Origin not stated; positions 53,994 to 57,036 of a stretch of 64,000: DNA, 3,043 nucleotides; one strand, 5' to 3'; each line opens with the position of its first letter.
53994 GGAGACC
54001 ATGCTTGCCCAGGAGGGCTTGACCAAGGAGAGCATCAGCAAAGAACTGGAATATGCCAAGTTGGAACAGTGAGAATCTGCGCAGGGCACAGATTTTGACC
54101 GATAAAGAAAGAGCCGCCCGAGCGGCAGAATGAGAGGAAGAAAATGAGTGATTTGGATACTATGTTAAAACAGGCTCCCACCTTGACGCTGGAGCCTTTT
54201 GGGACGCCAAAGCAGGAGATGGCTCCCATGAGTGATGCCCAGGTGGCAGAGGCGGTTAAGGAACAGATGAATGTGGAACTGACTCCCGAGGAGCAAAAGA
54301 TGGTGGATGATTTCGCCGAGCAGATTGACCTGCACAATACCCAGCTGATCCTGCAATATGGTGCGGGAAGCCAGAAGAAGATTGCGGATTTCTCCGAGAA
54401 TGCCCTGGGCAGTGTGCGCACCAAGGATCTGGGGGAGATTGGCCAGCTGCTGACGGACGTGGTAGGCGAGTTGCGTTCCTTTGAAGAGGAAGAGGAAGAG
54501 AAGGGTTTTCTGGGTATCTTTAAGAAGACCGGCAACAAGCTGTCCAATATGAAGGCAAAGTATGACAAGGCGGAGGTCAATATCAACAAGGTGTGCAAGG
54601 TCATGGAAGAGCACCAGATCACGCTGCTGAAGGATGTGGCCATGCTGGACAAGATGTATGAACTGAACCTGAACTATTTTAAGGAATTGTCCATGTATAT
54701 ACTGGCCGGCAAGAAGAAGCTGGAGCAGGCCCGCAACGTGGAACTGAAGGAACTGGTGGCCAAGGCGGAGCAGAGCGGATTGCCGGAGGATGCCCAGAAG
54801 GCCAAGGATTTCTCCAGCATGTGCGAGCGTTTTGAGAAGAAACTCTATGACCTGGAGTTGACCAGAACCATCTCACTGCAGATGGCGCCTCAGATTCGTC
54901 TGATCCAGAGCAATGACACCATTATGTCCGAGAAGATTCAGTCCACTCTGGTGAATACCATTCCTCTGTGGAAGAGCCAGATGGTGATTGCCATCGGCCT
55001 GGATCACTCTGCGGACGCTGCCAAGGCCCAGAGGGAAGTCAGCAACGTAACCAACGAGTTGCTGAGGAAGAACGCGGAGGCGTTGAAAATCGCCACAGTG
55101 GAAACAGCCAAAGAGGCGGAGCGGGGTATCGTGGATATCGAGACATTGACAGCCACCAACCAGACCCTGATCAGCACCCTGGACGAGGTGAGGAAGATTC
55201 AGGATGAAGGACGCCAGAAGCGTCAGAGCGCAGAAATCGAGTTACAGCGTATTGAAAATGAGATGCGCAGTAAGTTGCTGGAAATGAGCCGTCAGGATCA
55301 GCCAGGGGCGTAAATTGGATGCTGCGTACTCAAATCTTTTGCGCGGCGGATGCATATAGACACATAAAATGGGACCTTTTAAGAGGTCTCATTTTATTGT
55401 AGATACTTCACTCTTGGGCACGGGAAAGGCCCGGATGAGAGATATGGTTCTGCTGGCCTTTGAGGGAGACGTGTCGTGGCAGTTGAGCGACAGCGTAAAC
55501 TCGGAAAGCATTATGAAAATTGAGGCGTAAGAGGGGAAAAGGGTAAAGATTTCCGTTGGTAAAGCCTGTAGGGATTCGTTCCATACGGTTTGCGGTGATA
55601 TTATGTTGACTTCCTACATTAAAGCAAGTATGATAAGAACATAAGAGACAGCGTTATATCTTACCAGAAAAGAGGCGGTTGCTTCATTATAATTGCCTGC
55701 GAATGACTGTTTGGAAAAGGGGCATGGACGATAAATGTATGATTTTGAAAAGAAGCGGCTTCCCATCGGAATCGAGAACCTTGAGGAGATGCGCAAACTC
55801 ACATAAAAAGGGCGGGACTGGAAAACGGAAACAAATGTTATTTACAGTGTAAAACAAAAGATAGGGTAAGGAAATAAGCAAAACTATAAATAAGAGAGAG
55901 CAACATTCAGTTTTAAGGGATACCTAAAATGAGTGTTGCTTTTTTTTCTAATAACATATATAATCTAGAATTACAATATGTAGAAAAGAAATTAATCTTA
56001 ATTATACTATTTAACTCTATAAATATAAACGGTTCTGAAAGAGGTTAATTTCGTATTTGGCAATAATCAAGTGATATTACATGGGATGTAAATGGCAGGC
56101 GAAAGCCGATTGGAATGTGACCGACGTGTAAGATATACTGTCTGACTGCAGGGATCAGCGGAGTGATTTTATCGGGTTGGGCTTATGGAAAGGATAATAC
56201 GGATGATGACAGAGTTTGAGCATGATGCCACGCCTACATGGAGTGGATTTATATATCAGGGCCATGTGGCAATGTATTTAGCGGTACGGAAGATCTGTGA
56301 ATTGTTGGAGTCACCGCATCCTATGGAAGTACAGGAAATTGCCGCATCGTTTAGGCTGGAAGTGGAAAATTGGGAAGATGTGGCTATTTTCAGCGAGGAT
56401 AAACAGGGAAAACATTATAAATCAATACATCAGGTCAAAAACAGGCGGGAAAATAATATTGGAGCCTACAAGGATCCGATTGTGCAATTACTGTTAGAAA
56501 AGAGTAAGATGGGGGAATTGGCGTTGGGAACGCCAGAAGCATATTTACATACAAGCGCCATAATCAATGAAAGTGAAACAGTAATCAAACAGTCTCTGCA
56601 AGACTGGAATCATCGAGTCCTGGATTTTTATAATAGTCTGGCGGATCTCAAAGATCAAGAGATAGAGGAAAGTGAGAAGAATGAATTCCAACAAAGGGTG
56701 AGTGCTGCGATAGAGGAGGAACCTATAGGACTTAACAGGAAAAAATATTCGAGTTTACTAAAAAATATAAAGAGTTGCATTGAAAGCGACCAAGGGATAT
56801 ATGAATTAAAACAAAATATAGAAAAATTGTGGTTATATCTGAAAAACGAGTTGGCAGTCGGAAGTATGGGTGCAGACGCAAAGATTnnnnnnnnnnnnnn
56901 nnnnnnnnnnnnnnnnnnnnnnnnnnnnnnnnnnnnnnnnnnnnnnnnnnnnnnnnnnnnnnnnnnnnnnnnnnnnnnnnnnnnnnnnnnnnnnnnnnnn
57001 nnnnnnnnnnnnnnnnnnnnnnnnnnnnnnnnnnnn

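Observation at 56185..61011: AT-rich three-gene operon resembling a divergent Lamassu / ABC-3C anti-phage (anti-plasmid) system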

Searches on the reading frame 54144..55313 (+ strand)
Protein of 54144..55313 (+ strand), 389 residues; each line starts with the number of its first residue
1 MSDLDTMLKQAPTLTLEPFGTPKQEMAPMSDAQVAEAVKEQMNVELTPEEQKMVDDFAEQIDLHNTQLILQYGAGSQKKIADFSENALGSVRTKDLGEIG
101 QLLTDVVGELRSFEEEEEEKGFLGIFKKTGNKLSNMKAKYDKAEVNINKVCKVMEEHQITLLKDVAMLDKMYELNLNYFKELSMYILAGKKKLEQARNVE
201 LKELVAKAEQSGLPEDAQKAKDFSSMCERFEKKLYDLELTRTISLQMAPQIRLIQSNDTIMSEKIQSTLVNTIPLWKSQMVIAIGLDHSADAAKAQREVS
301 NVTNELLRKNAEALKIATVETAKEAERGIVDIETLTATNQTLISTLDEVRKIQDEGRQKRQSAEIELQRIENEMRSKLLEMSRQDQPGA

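Call 18: find_encoding_contigs(protein=window:54144-55313:+, flank=10000, max_places=10)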
Protein window:54144-55313:+ (389 aa): 25 contigs read that carry it; 8 places shown.
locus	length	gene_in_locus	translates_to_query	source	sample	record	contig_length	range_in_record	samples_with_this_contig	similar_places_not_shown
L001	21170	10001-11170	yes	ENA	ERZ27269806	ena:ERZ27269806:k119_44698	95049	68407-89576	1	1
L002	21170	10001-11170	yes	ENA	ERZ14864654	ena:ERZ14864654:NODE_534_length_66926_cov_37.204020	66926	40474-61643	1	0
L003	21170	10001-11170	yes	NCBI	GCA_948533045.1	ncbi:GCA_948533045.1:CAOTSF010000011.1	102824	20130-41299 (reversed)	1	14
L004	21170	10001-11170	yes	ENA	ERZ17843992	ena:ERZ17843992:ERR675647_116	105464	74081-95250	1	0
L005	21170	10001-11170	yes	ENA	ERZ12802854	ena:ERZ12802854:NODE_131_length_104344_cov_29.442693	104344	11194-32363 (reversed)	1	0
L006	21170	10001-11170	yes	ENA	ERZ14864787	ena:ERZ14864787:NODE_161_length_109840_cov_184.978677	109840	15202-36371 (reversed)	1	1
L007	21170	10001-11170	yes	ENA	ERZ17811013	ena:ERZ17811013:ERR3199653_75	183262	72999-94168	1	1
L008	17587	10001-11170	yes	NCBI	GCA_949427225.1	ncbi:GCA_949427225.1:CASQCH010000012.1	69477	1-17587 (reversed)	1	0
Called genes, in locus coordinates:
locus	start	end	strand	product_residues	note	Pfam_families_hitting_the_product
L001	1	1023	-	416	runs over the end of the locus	-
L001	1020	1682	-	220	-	PF01882:DUF58 (weak)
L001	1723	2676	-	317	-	PF20030:bpMoxR (weak), PF00004:AAA (faint), PF07726:AAA_3, PF07728:AAA_5, PF17863:AAA_lid_2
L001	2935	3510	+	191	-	PF01195:Pept_tRNA_hydro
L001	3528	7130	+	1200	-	PF17757:UvrB_inter, PF02559:CarD_TRCF_RID, PF00270:DEAD, PF04851:ResIII, PF00271:Helicase_C, PF03461:TRCF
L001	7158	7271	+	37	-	-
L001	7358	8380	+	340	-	PF00294:PfkB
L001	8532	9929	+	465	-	PF10112:Halogen_Hydrol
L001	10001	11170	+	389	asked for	PF05816:TelA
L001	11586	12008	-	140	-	PF00440:TetR_N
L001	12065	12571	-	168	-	PF04138:GtrA_DPMS_TM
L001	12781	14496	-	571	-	-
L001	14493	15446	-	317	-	PF00535:Glycos_transf_2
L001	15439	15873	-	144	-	PF05523:FdtA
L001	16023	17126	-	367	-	PF00155:Aminotran_1_2 (weak), PF01041:DegT_DnrJ_EryC1, PF01212:Beta_elim_lyase (weak)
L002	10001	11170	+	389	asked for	PF05816:TelA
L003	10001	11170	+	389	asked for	PF05816:TelA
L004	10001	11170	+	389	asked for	PF05816:TelA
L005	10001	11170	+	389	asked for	PF05816:TelA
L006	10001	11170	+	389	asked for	PF05816:TelA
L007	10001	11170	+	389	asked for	PF05816:TelA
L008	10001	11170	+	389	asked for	PF05816:TelA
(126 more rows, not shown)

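Call 28: list_cluster_members(proteins=[window:54144-55310:+, P0005, P0033, P0021])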
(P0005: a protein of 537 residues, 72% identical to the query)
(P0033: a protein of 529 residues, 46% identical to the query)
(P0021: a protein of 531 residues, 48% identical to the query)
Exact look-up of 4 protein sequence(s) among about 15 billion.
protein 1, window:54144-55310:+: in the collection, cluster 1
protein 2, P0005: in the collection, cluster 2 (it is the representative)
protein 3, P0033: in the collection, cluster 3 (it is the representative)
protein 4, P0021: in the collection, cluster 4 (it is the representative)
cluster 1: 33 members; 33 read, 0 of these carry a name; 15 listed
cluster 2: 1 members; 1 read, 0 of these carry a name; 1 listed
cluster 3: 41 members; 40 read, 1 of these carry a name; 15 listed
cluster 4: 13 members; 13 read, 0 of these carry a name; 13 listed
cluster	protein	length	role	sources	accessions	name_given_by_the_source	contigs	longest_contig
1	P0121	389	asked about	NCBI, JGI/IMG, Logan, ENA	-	-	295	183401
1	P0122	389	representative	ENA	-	-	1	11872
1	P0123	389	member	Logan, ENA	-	-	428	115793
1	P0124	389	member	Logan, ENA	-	-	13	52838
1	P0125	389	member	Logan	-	-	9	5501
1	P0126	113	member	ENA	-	-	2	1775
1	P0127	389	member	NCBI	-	-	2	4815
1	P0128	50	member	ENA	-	-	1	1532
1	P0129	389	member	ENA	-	-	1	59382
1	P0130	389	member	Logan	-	-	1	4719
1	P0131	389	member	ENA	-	-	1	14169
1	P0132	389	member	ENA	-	-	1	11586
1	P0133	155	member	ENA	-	-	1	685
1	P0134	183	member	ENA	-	-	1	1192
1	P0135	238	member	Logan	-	-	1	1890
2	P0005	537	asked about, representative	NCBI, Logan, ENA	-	-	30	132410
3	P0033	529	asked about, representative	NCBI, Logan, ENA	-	-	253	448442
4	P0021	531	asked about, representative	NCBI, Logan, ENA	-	-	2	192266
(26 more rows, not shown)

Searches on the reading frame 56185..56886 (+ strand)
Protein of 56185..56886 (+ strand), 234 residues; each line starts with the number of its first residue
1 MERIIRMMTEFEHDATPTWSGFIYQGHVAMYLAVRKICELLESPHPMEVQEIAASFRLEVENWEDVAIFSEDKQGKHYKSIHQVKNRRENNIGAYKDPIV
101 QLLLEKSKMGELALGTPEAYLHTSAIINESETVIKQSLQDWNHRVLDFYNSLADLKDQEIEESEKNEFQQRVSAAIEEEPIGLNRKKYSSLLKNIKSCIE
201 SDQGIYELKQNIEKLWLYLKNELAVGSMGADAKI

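Call 46: predict_structure(alignment_id=A2)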
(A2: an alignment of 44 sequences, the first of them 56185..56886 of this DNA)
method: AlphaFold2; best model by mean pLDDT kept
length: 234 residues; sequences in the alignment: 44
mean_pLDDT: 90.7   pTM: 0.85
mean pLDDT of the five models: 90.7, 90.3, 88.8, 88.4, 88.0
residues with pLDDT >= 90: 194; 70-90: 22; 50-70: 10; < 50: 8
segments of 3 or more residues with pLDDT < 50: 1-8
pLDDT, mean of each block of 10 residues (from residue 1): 40 64 90 95 92 92 86 92 94 95 95 95 96 98 98 96 94 96 91 97 95 98 96 96
secondary structure, 60 per line:
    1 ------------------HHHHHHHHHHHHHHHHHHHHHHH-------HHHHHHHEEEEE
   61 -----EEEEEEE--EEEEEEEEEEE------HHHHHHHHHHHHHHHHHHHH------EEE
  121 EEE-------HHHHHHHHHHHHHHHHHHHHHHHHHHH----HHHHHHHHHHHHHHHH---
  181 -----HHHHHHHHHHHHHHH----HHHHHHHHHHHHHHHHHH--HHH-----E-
elements in order: H19-41 H49-55 E56-60 E66-72 E75-85 H92-111 E118-123 H131-157 H162-177 H186-200 H205-222

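Call 50: fold_search(model_id=the predicted structure, library=pdb)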
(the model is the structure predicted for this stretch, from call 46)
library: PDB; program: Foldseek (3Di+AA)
matches with E <= 10: 428; with E <= 0.001: 0
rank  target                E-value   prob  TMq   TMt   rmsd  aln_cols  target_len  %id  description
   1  9c1m_G                5.8e-02  0.69  0.30  0.18  12.2       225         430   14  HerA-DUF assembly 1 (released 2025-06-04)
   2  7y1p_A                6.5e-02  0.93  0.26  0.39   7.1       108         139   12  CRYSTAL STRUCTURE OF THE RGS-HOMOLOGOUS DOMAIN OF AXIN IN COMPLEX WITH LZ-22Na (released 2023-12-13)
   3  1emu_A                1.0e-01  0.75  0.21  0.36  10.2       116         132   16  STRUCTURE OF THE AXIN RGS-HOMOLOGOUS DOMAIN IN COMPLEX WITH A SAMP REPEAT FROM APC (released 2000-07-05)
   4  1dk8                  2.5e-01  0.47  0.23  0.35  11.1       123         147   16  CRYSTAL STRUCTURE OF THE RGS-HOMOLOGOUS DOMAIN OF AXIN (released 2000-07-12)
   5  3gei_C                3.4e-01  0.20  0.21  0.17  10.9       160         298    8  Crystal structure of MnmE from Chlorobium tepidum in complex with GCP (released 2009-10-27)
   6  7sr2_B                3.6e-01  0.60  0.25  0.41   7.0        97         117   18  Crystal structure of the human SNX25 regulator of G-protein signalling (RGS) domain (released 2021-11-17)
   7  3iqt                  3.8e-01  0.51  0.27  0.43   8.4       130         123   13  Structure of the HPT domain of Sensor protein barA from Escherichia coli CFT073. (released 2009-09-22)
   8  7c61_A                3.8e-01  0.41  0.27  0.19  11.1       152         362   10  Crystal structure of 5-HT1B-BRIL and SRP2070_Fab complex (released 2020-07-29)
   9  3nzp_B                3.8e-01  0.21  0.21  0.09  24.4       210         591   10  Crystal Structure of the Biosynthetic Arginine decarboxylase SpeA from Campylobacter jejuni, Northeast Structural Geno (released 2010-09-01)
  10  1wn0_A                4.1e-01  0.30  0.24  0.36   8.5       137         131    9  Crystal Structure of Histidine-containing Phosphotransfer Protein, ZmHP2, from maize (released 2005-01-25)
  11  9nxx_D                4.3e-01  0.15  0.27  0.18  21.7       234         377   12  LmuA_conformation 1 (released 2025-12-17)
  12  9ezd_A                4.3e-01  0.14  0.21  0.08  17.8       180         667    7  BsmI (Bottom Nicking mutant) crystallized with Mg2+ and cognate dsDNA (Post-reactive complex) (released 2025-04-02)
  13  9f38_A                4.3e-01  0.14  0.21  0.08  18.1       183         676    6  BsmI (wild-type) crystallized with Ca2+ and cognate dsDNA (released 2025-04-02)
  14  8bw8_B                4.6e-01  0.35  0.22  0.20   6.4       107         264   16  Crystal structure of the dCNK-SAM-CRIC-PDZ/dHYP-SAM complex (released 2024-02-21)
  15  5l7i_B                4.8e-01  0.82  0.31  0.14   3.6        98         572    9  Structure of human Smoothened in complex with Vismodegib (released 2016-07-20)
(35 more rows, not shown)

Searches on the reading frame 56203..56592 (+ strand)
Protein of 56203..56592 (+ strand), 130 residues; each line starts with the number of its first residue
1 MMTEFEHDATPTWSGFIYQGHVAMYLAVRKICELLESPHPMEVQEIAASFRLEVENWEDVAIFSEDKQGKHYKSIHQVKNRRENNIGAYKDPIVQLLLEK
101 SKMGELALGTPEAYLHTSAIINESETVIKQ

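Call 52: search_solved_structures(query=A3, max_evalue=10, show_alignments=4)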
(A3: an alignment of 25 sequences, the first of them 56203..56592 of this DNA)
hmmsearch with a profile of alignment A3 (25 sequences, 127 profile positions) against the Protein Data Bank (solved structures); distinct sequences matched with E-value up to 10: 7.
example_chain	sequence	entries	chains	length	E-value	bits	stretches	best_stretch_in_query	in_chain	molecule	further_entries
7smj_A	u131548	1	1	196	5.3e-10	42.5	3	35-86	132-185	AI-designed TIM-barrel F2N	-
7mcc_A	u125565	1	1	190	7.6e-10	42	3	36-88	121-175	AI-designed TIM-barrel F2C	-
8zue_A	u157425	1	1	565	0.016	18.3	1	14-79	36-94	Anti-bacteriophage protein A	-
1v61_A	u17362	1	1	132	0.029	17.5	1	11-40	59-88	Rac/Cdc42 guanine nucleotide exchange factor (GEF) 6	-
7p8y_A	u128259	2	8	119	0.11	15.7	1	11-28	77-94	Wilavidin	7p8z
7ouq_A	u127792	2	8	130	0.11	15.5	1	11-28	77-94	wilavidin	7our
6fgk_A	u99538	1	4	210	6.6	9.9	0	32-106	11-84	GTP pyrophosphokinase YwaC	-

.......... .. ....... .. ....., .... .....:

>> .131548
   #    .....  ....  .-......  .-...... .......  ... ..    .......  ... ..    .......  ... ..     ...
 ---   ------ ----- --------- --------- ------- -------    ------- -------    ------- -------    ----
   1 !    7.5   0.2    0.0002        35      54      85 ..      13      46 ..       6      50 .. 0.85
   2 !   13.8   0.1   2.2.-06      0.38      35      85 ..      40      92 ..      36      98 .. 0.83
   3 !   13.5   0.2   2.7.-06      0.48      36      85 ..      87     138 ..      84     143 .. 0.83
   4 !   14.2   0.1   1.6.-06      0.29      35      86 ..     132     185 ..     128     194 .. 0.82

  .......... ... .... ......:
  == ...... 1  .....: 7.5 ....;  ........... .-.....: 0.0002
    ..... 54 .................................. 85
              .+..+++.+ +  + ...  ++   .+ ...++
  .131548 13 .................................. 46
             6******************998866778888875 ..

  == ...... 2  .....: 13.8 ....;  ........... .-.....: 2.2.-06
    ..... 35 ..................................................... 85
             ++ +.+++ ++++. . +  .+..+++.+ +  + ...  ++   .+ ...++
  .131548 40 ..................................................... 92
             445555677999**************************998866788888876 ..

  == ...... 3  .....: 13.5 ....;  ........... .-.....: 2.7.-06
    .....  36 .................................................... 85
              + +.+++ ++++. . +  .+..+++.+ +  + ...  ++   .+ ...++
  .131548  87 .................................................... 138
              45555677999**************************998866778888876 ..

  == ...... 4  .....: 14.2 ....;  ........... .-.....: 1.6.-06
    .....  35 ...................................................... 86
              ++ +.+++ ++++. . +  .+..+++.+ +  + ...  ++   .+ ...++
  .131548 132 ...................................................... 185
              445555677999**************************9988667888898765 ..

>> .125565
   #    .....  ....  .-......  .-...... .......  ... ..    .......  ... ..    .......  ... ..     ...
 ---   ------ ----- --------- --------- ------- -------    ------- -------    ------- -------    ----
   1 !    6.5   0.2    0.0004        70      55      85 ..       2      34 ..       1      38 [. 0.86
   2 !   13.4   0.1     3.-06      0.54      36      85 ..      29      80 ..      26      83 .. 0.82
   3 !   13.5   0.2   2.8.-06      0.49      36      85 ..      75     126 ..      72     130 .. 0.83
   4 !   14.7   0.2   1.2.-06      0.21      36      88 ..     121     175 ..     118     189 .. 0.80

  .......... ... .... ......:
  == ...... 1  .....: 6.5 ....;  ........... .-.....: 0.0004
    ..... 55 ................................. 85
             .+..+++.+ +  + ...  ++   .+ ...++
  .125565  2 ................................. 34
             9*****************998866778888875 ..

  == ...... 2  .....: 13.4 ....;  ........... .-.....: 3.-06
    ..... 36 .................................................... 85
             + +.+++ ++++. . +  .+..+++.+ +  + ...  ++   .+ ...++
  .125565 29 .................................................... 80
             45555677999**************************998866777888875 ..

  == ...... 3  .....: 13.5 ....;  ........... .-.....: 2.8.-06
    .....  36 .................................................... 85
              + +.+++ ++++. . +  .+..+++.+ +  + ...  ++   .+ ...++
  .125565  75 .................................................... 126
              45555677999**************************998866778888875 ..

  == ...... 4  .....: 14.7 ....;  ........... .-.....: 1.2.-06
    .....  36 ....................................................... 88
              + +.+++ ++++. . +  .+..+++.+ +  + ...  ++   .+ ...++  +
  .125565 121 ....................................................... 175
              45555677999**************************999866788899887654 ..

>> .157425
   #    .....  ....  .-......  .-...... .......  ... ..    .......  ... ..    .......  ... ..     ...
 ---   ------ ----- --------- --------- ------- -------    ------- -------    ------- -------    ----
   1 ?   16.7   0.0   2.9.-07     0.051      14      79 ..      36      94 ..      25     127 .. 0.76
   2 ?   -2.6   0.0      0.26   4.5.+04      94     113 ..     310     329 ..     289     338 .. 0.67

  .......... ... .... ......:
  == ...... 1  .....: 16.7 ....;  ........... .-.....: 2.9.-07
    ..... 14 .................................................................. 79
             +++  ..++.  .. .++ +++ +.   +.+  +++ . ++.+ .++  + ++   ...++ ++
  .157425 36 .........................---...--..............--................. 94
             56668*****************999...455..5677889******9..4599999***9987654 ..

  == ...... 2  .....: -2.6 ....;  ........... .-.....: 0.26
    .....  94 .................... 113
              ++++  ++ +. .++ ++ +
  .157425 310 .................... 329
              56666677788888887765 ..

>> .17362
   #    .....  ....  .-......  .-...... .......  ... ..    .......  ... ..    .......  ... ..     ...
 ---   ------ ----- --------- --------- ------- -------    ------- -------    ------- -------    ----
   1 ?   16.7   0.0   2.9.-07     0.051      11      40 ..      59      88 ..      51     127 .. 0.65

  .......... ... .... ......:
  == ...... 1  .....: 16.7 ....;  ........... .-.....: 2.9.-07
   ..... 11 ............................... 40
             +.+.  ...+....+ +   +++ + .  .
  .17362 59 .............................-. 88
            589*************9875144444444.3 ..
